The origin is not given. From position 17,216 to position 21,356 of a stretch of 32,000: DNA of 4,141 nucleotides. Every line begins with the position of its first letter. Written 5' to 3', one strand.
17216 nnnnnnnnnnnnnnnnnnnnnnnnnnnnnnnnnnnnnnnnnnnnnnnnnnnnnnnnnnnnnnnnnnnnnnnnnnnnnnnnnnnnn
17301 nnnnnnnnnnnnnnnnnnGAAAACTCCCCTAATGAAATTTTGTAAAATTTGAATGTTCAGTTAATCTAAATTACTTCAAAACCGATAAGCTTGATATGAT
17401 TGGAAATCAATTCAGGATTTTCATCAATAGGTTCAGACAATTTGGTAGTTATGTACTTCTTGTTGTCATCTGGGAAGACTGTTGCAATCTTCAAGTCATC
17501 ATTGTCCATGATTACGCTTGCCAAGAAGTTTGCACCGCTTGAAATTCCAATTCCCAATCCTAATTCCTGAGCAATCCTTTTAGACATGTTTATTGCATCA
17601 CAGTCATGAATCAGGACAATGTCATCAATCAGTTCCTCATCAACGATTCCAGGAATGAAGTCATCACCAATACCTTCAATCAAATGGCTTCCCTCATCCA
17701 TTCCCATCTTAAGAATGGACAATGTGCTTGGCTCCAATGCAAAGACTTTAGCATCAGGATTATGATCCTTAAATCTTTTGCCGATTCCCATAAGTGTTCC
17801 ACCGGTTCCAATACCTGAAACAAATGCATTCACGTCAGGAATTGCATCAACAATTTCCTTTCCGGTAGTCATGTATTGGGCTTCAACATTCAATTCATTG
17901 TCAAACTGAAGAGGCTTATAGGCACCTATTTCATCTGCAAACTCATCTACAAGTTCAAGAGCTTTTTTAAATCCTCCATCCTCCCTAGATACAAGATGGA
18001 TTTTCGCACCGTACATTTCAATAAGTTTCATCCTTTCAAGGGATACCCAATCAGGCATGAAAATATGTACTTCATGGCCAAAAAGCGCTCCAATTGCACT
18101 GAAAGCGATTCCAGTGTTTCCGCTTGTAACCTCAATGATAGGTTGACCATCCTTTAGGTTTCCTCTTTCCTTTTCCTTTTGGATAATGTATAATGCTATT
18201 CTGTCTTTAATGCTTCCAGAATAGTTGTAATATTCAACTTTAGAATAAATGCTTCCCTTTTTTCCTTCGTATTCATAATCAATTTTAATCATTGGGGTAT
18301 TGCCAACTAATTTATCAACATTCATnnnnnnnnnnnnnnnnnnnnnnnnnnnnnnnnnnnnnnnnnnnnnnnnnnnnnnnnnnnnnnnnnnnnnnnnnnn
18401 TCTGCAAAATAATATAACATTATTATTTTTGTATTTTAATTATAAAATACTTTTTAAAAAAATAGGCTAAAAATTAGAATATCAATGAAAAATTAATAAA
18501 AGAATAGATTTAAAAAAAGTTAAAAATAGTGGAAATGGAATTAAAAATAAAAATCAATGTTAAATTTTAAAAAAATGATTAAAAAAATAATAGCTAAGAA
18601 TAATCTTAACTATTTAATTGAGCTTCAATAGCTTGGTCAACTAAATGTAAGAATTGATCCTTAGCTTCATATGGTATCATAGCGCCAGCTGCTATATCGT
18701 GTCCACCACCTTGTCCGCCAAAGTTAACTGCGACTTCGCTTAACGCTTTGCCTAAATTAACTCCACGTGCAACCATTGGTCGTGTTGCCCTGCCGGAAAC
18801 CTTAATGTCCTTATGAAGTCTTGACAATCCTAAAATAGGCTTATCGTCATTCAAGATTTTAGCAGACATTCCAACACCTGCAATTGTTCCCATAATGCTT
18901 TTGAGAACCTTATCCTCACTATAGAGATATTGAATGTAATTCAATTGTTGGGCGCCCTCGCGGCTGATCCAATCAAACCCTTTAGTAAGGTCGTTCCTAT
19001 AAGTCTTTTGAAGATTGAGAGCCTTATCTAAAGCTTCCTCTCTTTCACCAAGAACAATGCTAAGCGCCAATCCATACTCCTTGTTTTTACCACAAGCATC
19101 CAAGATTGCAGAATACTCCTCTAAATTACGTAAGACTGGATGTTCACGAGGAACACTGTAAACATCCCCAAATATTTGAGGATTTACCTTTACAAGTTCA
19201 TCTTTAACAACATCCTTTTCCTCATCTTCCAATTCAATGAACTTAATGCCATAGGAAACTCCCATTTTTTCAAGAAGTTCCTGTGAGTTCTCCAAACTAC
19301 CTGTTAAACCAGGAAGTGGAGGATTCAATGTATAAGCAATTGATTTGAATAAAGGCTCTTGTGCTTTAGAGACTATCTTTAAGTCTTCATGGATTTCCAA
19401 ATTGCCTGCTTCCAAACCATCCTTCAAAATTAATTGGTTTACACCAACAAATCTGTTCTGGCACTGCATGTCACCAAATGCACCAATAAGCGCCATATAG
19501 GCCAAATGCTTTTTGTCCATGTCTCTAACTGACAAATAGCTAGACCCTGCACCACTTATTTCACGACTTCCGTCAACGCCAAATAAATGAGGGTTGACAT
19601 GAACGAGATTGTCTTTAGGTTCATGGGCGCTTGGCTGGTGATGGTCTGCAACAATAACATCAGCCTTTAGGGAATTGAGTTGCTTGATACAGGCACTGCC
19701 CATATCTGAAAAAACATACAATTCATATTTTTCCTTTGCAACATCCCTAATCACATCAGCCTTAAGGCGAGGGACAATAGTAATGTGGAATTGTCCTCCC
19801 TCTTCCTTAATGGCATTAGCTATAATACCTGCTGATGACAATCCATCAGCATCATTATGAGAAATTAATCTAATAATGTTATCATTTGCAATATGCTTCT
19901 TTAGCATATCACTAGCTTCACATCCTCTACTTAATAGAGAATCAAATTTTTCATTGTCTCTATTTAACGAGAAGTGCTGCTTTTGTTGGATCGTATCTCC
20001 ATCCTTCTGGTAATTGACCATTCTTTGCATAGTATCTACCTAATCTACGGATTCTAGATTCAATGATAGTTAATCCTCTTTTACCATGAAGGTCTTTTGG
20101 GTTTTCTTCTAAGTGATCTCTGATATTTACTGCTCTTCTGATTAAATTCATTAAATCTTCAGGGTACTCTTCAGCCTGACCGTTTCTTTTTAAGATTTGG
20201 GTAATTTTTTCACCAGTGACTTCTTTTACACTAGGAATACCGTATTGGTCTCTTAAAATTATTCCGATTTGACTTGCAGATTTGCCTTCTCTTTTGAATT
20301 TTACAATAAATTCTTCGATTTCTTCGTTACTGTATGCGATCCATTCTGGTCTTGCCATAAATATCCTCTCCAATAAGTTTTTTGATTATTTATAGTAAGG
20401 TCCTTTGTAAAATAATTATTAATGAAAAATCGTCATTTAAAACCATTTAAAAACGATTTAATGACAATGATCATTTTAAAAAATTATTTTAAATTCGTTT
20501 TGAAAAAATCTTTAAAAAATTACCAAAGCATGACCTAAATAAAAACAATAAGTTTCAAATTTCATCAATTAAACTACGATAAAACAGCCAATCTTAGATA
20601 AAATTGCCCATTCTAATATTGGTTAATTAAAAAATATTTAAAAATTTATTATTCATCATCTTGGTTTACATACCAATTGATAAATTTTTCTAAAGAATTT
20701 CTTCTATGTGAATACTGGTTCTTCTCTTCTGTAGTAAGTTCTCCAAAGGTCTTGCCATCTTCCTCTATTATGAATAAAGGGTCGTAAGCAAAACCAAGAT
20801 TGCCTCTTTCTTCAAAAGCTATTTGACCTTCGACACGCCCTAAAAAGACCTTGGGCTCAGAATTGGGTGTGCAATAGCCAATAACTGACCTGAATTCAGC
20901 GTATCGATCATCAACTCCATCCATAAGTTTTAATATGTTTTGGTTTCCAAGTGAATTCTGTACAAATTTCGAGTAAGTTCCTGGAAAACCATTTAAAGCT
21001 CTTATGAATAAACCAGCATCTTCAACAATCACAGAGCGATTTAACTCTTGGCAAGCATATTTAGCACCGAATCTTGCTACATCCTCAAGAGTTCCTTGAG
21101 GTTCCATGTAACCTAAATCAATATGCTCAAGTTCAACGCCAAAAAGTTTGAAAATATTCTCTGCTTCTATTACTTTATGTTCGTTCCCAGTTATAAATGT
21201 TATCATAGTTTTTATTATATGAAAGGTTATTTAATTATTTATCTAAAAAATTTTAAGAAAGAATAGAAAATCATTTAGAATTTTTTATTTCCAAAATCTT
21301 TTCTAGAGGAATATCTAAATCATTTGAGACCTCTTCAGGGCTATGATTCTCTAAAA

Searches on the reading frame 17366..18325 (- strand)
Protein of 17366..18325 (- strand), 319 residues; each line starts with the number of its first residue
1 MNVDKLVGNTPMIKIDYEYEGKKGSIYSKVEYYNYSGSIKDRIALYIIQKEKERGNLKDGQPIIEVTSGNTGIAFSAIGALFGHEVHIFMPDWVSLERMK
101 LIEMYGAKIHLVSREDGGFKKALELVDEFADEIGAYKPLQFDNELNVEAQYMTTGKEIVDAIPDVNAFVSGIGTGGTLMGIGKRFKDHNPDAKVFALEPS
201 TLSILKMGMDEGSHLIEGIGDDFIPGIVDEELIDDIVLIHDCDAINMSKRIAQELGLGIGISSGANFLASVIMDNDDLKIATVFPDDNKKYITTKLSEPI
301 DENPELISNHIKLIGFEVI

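Call 77: search_protein_families(library=pfam, proteins=[window:17366-18325:-], max_evalue=0.00001)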
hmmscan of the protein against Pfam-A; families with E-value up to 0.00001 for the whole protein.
window:17366-18325:- (319 aa): 1 family
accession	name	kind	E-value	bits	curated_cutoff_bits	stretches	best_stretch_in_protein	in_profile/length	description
PF00291.31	PALP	-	7e-64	216.4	35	1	5-270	3-275/295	Pyridoxal-phosphate dependent enzyme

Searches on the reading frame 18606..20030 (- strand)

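Call 77: search_protein_families(library=pfam, proteins=[window:18606-20030:-], max_evalue=0.00001)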
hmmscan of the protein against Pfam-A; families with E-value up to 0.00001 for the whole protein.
window:18606-20030:- (474 aa): 3 families
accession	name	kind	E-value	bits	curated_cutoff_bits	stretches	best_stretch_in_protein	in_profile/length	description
PF02272.25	DHHA1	-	1.5e-13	51.5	25.9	1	379-469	17-101/102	DHHA1 domain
PF01368.27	DHH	-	4.9e-08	33.7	28.1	1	54-146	3-87/125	DHH family, N-terminal domain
PF21763.2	DHH_CID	-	7.8e-07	29.8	27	1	223-281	5-68/84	DHH-CID domain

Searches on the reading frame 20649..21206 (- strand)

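Call 106: search_protein_families(library=pfam, proteins=[window:20649-21206:-], max_evalue=0.001)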
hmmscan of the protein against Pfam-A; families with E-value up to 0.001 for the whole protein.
window:20649-21206:- (185 aa): 1 family
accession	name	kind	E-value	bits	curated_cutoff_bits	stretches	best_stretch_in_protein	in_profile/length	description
PF01725.21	Ham1p_like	-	5.9e-51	173.4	22.5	1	2-178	1-186/186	Ham1 family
